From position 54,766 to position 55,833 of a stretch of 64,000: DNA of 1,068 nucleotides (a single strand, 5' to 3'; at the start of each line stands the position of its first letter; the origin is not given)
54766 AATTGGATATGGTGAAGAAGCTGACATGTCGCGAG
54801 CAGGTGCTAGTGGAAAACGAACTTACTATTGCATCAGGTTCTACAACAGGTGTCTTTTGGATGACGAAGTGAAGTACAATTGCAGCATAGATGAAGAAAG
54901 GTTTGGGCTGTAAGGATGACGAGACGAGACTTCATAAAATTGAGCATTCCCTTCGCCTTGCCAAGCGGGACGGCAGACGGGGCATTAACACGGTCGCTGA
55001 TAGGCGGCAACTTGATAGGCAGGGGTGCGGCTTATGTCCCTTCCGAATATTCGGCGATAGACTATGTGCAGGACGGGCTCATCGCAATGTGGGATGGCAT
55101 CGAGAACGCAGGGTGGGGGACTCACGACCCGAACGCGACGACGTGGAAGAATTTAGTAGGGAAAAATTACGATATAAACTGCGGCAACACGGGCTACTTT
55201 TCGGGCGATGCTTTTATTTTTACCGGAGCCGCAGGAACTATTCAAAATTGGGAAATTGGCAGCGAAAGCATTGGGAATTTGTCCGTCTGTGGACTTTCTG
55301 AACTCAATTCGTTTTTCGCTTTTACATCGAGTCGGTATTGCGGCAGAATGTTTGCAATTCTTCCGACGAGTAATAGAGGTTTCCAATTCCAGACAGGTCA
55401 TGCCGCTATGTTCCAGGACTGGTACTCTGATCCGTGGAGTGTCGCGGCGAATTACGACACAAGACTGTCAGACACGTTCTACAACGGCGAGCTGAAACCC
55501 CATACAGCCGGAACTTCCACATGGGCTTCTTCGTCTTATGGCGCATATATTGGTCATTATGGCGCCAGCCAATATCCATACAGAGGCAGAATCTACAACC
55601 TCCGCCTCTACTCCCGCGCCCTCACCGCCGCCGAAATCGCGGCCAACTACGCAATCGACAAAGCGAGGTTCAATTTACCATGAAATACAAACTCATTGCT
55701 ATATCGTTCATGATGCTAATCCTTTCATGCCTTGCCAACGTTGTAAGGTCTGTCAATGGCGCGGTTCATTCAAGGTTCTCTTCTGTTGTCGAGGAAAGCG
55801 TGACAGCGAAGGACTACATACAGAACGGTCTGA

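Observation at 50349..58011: Eight tandem, diversified, secreted LamG-jellyroll paralogs in the tail region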

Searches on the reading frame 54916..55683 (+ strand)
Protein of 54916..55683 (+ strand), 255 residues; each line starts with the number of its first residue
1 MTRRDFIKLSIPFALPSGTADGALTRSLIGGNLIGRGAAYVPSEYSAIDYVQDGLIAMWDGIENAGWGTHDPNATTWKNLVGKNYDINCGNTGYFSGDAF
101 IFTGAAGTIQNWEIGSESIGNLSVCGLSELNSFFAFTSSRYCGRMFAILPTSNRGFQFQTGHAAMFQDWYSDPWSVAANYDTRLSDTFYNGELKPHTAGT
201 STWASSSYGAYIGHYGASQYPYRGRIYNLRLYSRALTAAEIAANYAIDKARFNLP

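Call 5: search_protein_families(library=pfam, proteins=[window:54916-55680:+], max_evalue=1)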
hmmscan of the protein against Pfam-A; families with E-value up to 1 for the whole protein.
window:54916-55680:+ (255 aa): 2 families
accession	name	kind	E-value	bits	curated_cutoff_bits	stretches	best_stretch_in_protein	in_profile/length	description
PF13385.13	Laminin_G_3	-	5.2e-08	33.6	27.6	1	176-242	84-151/151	Concanavalin A-like lectin/glucanases superfamily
PF04542.20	Sigma70_r2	-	0.023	14.9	24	1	39-67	15-43/71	Sigma-70 region 2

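Call 6: search_protein_families(library=phrogs, proteins=[window:54916-55680:+], max_evalue=0.1)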
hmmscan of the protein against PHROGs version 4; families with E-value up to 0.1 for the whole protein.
window:54916-55680:+ (255 aa): 3 families
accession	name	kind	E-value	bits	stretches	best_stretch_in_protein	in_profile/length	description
phrog_17347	-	unknown function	3.5e-06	27.9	1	182-246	139-206/312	-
phrog_8510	-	head and packaging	0.00029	19.7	1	177-250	822-902/1348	virion structural protein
phrog_22373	-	unknown function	0.013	14.9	1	163-245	334-422/688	-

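Call 8: search_dna_similar(query=window:54916-55680:+, collection=phages, mode=protein, max_rows=30, max_evalue=0.001)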
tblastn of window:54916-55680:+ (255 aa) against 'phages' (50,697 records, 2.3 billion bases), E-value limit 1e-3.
No match.

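Call 10: find_homologous_proteins(query=A2, max_evalue=0.001)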
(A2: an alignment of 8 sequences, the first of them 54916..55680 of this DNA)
Query A2 (8 sequences) (255 aa, profile of the alignment): 1864 proteins with E <= 0.001 among 8000 candidates; the best 120 are listed.
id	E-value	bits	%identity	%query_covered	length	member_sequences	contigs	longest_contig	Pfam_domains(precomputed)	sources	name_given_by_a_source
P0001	2.5e-84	301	31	82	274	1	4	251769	PF13385.14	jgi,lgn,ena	-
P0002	4.6e-83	297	51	29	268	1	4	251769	-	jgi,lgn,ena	-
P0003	1.0e-81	293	51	29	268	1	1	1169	-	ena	-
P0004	4.1e-78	281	50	29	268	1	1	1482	-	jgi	-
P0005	1.1e-77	280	28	96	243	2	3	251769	PF13385.14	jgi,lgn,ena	-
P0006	2.9e-68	249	56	14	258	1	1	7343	-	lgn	-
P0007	7.2e-68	247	30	87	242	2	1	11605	PF13385.14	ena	-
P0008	8.1e-63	231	30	84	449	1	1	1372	PF13385.14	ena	-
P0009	3.6e-61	225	32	97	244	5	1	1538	-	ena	-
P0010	3.2e-57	213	33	85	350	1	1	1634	PF13385.14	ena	-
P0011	1.8e-56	210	31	82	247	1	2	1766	-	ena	-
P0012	5.0e-56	209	31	81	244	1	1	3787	-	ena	-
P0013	6.2e-56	208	31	82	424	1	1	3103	PF13385.14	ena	-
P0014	3.2e-55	206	31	82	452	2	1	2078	-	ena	-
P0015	2.6e-51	193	33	86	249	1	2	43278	-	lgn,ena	-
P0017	1.4e-49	188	36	97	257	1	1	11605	-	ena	-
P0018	6.4e-49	185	34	91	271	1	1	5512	PF13385.14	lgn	-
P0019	1.6e-48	184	89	81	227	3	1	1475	PF13385.14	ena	-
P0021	1.2e-47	181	35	82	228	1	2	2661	PF13385.14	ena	-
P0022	1.3e-47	181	31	83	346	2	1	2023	PF13385.14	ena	-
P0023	2.2e-47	180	34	96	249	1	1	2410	PF13385.14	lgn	-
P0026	2.6e-46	177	36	92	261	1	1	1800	PF13385.14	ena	-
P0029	6.9e-46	175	37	87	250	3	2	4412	PF13385.14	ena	-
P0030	7.7e-46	175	40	82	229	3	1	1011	PF13385.14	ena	-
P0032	2.2e-45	174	36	82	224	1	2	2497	PF13385.14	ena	-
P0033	2.3e-45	174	36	87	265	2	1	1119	PF13385.14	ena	-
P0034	2.5e-45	174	39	87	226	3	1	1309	PF13385.14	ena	-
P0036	3.8e-45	173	38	82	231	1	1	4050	PF13385.14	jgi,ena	-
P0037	4.6e-45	173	34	95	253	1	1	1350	PF13385.14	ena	-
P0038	4.9e-45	173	38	82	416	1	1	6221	PF13385.14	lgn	-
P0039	5.7e-45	172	66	20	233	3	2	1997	PF13385.14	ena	-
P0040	6.1e-45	172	31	82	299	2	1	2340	PF13385.14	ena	-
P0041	6.1e-45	172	38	82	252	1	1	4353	PF13385.14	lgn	-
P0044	9.6e-45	172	40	87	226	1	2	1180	PF13385.14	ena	-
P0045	1.1e-44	171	32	82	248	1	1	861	PF13385.14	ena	-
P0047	1.5e-44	171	36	100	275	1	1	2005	PF13385.14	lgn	-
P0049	1.8e-44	171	28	91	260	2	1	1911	PF13385.14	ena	-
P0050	2.4e-44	170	35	81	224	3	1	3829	PF13385.14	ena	-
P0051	2.4e-44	170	41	87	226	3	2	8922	PF13385.14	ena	-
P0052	2.7e-44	170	36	87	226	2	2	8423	PF13385.14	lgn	-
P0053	2.8e-44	170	32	92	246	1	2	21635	PF13385.14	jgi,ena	-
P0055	3.4e-44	170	38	97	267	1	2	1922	PF13385.14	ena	-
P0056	3.5e-44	170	39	82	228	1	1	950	PF13385.14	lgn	-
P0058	6.1e-44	169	39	82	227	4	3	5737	PF13385.14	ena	-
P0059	6.2e-44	169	35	86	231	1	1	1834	PF13385.14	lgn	-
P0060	6.4e-44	169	40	87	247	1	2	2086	PF13385.14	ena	-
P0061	7.3e-44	169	37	82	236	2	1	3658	PF13385.14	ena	-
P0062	1.0e-43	168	33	88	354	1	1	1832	PF13385.14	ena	-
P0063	1.1e-43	168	39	82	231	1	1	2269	PF13385.14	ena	-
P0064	1.4e-43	168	35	82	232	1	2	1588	PF13385.14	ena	-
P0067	1.7e-43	168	40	82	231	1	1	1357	PF13385.14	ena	-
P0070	3.0e-43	167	36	87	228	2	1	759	PF13385.14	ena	-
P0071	3.9e-43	166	36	86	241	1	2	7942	PF13385.14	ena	-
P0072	5.5e-43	166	38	82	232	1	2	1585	PF13385.14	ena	-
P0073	5.6e-43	166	35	89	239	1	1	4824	PF13385.14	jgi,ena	-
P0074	5.7e-43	166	33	100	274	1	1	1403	PF13385.14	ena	-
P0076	6.4e-43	166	39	86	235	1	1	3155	PF13385.14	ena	-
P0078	8.0e-43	165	35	87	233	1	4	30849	PF13385.14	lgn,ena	-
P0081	9.2e-43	165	35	84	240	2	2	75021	PF13385.14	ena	-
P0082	1.1e-42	165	41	88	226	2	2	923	PF13385.14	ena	-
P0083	1.3e-42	165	32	99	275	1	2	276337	-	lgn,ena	-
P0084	1.3e-42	165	35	90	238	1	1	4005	PF13385.14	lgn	-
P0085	1.4e-42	165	38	82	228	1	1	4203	PF13385.14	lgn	-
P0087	1.7e-42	164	40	82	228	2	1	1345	PF13385.14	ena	-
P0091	2.1e-42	164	37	82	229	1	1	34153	PF13385.14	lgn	-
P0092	2.5e-42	164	40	100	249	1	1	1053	PF13385.14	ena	-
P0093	2.7e-42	164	37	86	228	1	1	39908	PF13385.14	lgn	-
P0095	4.3e-42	163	39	81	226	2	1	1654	PF13385.14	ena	-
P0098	6.3e-42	162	35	82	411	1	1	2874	PF13385.14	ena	-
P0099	6.3e-42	162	39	82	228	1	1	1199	PF13385.14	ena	-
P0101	8.2e-42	162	36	87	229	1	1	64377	PF13385.14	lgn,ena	-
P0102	9.5e-42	162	38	86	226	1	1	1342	PF13385.14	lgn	-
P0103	1.0e-41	162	38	87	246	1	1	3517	PF13385.14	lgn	-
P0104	1.0e-41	162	35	82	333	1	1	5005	PF13385.14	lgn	-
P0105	1.0e-41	162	39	82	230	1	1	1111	PF13385.14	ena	-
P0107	1.1e-41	162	35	87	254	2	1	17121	PF13385.14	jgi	jgi:hypothetical protein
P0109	1.2e-41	162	48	87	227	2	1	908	PF13385.14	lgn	-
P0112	1.5e-41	161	37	84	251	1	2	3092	PF13385.14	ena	-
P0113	1.6e-41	161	40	89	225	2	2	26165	PF13385.14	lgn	-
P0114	1.7e-41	161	27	82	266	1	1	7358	PF13385.14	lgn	-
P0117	2.1e-41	161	36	82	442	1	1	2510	PF13385.14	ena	-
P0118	2.1e-41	161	38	82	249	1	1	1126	PF13385.14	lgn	-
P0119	2.2e-41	161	39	85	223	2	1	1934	PF13385.14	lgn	-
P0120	2.2e-41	161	38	86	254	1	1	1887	PF13385.14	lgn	-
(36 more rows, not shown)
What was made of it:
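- On Laminin_G_3 / ConA-like jelly-roll (PF13385): Many homologues carry a precomputed PF13385 hit (call 10).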

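Call 11: find_related_loci(query=A2, collection=viral_contigs, flank=10000)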
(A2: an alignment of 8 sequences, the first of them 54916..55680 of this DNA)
Query A2 (255 aa) in viral_contigs; peptide patterns used: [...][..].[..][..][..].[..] (x = any residue, [..] = any of these).
167 stretches matched a pattern; 22 encode a relative of the query (tblastn E <= 1e-3); 21 distinct loci.
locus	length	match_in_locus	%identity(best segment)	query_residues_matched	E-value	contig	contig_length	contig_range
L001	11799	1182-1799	89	50-255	9e-123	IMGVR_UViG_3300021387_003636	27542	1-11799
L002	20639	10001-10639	43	36-255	3e-41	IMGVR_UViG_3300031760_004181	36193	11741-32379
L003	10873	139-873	35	4-254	5e-31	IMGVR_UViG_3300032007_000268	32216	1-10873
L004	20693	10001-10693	39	33-255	1e-30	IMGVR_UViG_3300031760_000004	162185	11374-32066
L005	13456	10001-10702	35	34-255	2e-28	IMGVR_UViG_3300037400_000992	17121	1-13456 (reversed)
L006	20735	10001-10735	34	46-255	1e-25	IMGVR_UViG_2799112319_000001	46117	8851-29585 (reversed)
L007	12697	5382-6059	32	38-255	3e-24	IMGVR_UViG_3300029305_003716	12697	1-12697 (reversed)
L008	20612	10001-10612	38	50-255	2e-22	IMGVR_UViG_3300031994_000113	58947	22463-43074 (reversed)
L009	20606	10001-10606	35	50-255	2e-22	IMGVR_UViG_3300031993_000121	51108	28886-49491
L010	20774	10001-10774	30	2-255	3e-22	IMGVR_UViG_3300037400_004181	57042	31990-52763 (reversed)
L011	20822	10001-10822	29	2-255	1e-21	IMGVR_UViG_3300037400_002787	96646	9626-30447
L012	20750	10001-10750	31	43-255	1e-20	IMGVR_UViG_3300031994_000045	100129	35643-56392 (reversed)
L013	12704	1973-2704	33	24-252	6e-20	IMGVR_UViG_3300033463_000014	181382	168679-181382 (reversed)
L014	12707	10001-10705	31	47-255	1e-18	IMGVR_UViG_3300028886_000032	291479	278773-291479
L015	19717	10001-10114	84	43-80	5e-17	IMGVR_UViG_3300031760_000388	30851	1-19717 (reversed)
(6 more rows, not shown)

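Call 15: find_related_loci(query=A2, collection=genome_contigs, flank=10000)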
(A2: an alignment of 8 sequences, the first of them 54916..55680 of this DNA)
Query A2 (255 aa) in genome_contigs; peptide patterns used: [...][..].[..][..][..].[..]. (x = any residue, [..] = any of these).
92 stretches matched a pattern; 14 encode a relative of the query (tblastn E <= 1e-3); 14 distinct loci.
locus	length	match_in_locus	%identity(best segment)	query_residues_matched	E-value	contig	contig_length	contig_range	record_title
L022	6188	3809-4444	38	50-255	4e-28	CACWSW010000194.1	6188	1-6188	uncultured bacterium isolate RUG10884 genome assembly, contig: RUG10884_asm_194, whole genome shotgun sequence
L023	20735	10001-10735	34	46-255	5e-26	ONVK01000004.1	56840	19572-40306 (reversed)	uncultured Lentisphaerae bacterium isolate RUG673 genome assembly, contig: scaffold_152, whole genome shotgun sequence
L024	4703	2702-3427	33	42-254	2e-22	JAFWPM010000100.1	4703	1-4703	MAG: Kiritimatiellae bacterium isolate RGIG5952 Sheep_Omasum-1__c325538, whole genome shotgun sequence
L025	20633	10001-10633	31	50-254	3e-16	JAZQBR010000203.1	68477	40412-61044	MAG: Kiritimatiellia bacterium isolate T1900044640_TS20190106.MAGScoT_cleanbin_000021 SGB_1239_k141_1129006, whole genom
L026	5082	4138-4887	56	18-255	2e-13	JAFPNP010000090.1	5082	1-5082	MAG: Kiritimatiellae bacterium isolate RGIG1307 Dairy_cattle_Rumen-5__c494744, whole genome shotgun sequence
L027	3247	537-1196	28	46-252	6e-13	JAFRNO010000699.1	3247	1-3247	MAG: Kiritimatiellae bacterium isolate RGIG2632 Goat_Omasum-1__c706355, whole genome shotgun sequence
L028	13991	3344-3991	28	50-255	1e-12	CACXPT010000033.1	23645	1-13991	uncultured bacterium isolate RUG11483 genome assembly, contig: RUG11483_asm_33, whole genome shotgun sequence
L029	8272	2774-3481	31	46-252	8e-11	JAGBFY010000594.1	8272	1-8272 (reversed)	MAG: Kiritimatiellae bacterium isolate RGIG9083 Water_deer_Rectum.Co__c1512086, whole genome shotgun sequence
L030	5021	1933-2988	26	41-252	5e-10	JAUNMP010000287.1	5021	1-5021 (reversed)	MAG: bacterium isolate S32M_St_metabat_107 NODE_10465_length_5021_cov_33.454491, whole genome shotgun sequence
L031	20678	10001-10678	30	50-254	1e-9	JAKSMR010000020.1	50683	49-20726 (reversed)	MAG: Bacteroidales bacterium isolate Horse_feces130 MAG130_20, whole genome shotgun sequence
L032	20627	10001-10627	39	42-252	6e-9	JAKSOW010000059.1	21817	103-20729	MAG: Kiritimatiellia bacterium isolate Horse_feces187 MAG187_59, whole genome shotgun sequence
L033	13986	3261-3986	26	50-251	3e-8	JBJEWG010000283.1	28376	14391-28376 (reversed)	MAG: Kiritimatiellia bacterium isolate LOHA37_bin.013 NODE_771_length_28376_cov_6.561103, whole genome shotgun sequence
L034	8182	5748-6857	68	50-252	1e-8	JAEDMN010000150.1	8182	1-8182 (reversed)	MAG: Kiritimatiellae bacterium isolate MAG267 NODE_11249_length_8182_cov_9.483327, whole genome shotgun sequence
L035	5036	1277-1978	27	44-252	4e-8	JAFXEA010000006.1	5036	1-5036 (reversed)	MAG: Kiritimatiellae bacterium isolate RGIG6330 Sheep_Rectum-3__c11395, whole genome shotgun sequence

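Call 19: find_encoding_contigs(protein=window:54916-55683:+, flank=10000, max_places=4)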
Protein window:54916-55683:+ (255 aa): 6 contigs read that carry it; 4 places shown.
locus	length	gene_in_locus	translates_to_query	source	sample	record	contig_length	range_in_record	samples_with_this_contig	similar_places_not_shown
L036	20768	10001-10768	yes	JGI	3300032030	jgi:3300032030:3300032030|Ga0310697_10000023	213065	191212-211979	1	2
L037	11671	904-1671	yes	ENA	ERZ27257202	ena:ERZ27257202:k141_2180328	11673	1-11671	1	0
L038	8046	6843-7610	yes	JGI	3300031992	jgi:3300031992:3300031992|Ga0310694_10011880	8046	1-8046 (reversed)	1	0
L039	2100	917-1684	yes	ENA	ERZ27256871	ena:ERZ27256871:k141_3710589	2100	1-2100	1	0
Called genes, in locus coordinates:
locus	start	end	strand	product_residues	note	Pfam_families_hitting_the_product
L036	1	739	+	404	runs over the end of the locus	-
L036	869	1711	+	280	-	-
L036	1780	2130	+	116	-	-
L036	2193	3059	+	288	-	-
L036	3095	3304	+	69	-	-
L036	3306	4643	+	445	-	-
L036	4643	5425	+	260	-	-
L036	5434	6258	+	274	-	PF13385:Laminin_G_3 (weak)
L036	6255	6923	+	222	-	-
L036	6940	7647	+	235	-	-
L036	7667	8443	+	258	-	PF13385:Laminin_G_3 (weak)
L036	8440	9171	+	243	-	PF13385:Laminin_G_3 (weak)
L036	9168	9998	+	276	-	-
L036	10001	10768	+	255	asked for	PF13385:Laminin_G_3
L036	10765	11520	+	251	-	PF13385:Laminin_G_3 (faint)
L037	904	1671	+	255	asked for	PF13385:Laminin_G_3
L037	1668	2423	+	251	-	PF13385:Laminin_G_3 (faint)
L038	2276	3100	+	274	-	PF13385:Laminin_G_3 (weak)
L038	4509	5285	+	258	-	PF13385:Laminin_G_3 (weak)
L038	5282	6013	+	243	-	PF13385:Laminin_G_3 (weak)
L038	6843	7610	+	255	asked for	PF13385:Laminin_G_3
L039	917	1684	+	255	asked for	PF13385:Laminin_G_3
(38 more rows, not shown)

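Call 21: search_protein_families(library=pfam, proteins=[L027:351-3197:+, L028:1292-4018:+, L034:4257-8147:+, L033:3054-6380:+, L032:9143-11542:+, L013:1940-3577:+, L006:9221-10735:+, L004:7138-8652:+, L030:46-3312:+], max_evalue=0.01)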
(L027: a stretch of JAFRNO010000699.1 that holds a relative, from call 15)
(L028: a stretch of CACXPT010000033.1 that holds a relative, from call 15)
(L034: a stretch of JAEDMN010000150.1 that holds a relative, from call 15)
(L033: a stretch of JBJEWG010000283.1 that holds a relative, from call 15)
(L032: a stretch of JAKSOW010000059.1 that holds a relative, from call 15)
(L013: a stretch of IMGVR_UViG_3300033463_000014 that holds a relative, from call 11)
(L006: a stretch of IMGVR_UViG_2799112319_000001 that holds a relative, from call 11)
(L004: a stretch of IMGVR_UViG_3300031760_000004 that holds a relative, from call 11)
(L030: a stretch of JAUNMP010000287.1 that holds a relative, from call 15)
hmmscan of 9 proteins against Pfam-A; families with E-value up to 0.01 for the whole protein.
L027:351-3197:+ (949 aa): 1 family
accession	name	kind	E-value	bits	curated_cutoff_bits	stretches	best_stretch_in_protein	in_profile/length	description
PF18998.6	Flg_new_2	-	1.2e-10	41.7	23.6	2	663-715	22-72/73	Divergent InlB B-repeat domain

L028:1292-4018:+ (909 aa): 2 families
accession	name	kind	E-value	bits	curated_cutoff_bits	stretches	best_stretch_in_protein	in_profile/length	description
PF13385.13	Laminin_G_3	-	1e-11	45.6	27.6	3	761-886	25-151/151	Concanavalin A-like lectin/glucanases superfamily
PF18998.6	Flg_new_2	-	2.8e-09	37.3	23.6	2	301-349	25-71/73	Divergent InlB B-repeat domain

L034:4257-8147:+ (1297 aa): 2 families
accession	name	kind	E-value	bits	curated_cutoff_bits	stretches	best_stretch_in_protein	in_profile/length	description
PF03009.23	GDPD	-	6.8e-38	131.6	23.6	1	33-258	1-240/244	Glycerophosphoryl diester phosphodiesterase family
PF13385.13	Laminin_G_3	-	2.3e-06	28.3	27.6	0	730-857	27-151/151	Concanavalin A-like lectin/glucanases superfamily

L033:3054-6380:+ (1109 aa): 1 family
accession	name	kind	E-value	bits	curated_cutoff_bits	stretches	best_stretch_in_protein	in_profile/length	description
PF13385.13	Laminin_G_3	-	5.1e-06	27.1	27.6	0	259-302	109-151/151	Concanavalin A-like lectin/glucanases superfamily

L032:9143-11542:+ (800 aa): 2 families
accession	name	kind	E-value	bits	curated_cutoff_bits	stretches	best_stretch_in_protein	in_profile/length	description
PF18998.6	Flg_new_2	-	5.7e-10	39.5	23.6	2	746-792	23-72/73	Divergent InlB B-repeat domain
PF13385.13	Laminin_G_3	-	2.5e-08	34.6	27.6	2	564-675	44-150/151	Concanavalin A-like lectin/glucanases superfamily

L013:1940-3577:+ (546 aa): 2 families
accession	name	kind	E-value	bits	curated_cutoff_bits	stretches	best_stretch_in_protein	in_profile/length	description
PF13306.12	LRR_5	-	7.4e-28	97.4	27.7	2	283-402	6-126/127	BspA type Leucine rich repeat region (6 copies)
PF13385.13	Laminin_G_3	-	0.00031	21.4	27.6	1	167-244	70-150/151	Concanavalin A-like lectin/glucanases superfamily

L006:9221-10735:+ (505 aa): 1 family
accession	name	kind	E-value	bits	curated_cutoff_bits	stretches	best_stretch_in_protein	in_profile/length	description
PF13385.13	Laminin_G_3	-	1.6e-06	28.7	27.6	1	337-492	12-151/151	Concanavalin A-like lectin/glucanases superfamily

L004:7138-8652:+ (505 aa): 0 families

L030:46-3312:+ (1089 aa): 1 family
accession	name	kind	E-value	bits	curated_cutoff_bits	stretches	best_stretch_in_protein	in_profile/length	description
PF13385.13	Laminin_G_3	-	2.2e-05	25.1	27.6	0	288-321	118-149/151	Concanavalin A-like lectin/glucanases superfamily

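Call 27: find_encoding_contigs(protein=P0083, flank=10000, max_places=2)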
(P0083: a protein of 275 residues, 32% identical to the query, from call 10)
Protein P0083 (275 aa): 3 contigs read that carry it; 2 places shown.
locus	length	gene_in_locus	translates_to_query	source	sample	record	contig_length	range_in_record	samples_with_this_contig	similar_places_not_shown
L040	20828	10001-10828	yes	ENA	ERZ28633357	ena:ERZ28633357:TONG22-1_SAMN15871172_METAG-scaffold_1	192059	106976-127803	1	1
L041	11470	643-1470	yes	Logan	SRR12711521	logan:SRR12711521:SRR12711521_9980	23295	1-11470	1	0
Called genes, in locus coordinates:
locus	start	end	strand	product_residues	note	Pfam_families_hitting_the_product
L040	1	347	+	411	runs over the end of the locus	PF14239:RRXRR, PF01844:HNH, PF13391:HNH_2 (weak), PF14279:HNH_5 (weak)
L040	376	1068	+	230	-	-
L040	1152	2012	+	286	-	-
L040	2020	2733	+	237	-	-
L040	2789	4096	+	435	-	-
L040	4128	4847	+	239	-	-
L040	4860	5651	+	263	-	-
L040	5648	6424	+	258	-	-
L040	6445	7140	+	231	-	-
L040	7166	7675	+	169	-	-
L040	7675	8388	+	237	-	-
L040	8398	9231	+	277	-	-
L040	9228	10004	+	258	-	-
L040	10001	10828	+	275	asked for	-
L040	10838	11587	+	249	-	-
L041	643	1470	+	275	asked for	-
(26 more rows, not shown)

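Call 30: find_encoding_contigs(protein=P0081, flank=10000, max_places=2)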
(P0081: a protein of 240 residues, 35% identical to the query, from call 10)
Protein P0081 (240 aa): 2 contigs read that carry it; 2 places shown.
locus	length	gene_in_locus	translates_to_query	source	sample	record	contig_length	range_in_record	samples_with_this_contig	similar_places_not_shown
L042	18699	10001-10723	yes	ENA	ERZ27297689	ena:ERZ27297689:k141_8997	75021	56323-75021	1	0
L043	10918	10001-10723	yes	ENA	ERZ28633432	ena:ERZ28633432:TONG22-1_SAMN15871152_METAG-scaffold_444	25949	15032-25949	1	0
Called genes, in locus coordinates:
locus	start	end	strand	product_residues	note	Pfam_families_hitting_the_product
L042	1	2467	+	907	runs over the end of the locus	-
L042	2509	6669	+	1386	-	PF02839:CBM_5_12 (weak)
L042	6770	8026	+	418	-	PF12323:HTH_OrfB_IS605, PF01385:OrfB_IS605, PF07282:Cas12f1-like_TNB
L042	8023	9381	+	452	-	-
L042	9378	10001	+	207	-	-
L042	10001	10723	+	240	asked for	PF13385:Laminin_G_3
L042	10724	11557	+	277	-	-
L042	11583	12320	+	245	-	PF13385:Laminin_G_3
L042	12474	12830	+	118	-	-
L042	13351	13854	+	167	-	-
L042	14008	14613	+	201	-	PF02511:Thy1 (faint)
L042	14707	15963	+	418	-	PF12323:HTH_OrfB_IS605, PF01385:OrfB_IS605, PF07282:Cas12f1-like_TNB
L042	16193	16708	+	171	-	-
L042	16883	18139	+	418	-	PF12323:HTH_OrfB_IS605, PF01385:OrfB_IS605, PF07282:Cas12f1-like_TNB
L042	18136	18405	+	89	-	-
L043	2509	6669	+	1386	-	PF02839:CBM_5_12 (weak)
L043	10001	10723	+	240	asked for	PF13385:Laminin_G_3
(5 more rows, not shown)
